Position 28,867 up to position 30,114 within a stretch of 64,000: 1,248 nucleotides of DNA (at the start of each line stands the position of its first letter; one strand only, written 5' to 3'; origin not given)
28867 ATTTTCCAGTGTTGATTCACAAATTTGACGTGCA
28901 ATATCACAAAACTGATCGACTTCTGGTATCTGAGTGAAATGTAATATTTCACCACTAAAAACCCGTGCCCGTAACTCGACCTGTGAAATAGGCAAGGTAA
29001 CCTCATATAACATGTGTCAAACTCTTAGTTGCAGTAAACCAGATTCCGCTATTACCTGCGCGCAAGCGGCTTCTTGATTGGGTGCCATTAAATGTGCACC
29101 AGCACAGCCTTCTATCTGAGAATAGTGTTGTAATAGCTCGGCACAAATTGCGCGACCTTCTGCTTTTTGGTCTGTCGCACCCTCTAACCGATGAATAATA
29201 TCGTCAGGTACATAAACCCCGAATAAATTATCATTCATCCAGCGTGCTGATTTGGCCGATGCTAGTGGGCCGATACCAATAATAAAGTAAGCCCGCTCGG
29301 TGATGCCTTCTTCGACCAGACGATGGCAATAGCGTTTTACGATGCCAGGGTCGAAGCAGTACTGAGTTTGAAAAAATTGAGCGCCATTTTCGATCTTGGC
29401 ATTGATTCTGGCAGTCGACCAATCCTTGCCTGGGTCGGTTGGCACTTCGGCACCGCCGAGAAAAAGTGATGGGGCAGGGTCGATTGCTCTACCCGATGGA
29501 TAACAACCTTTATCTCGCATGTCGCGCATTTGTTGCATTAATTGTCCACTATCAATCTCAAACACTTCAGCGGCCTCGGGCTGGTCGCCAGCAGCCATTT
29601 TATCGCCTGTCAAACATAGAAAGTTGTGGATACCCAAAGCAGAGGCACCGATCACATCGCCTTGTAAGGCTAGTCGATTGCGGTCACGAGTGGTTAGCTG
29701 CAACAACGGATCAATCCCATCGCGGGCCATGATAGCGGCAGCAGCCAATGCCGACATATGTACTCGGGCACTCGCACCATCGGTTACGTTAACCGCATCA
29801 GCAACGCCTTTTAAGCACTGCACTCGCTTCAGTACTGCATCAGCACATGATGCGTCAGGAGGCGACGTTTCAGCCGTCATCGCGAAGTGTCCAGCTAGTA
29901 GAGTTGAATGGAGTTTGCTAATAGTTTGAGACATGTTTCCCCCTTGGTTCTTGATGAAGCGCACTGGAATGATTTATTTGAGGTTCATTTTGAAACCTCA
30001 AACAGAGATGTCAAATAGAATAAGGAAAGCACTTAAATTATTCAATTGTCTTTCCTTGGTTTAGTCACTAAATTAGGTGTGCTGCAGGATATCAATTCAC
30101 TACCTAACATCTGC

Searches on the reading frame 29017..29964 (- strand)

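Call 76: search_protein_families(library=pfam, proteins=[window:29017-29964:-], max_evalue=0.0001)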
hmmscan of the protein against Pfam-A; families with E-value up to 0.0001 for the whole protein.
window:29017-29964:- (315 aa): 1 family
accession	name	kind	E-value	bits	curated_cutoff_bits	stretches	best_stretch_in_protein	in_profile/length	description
PF02219.23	MTHFR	-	7e-30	104.8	24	1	18-308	2-286/287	Methylenetetrahydrofolate reductase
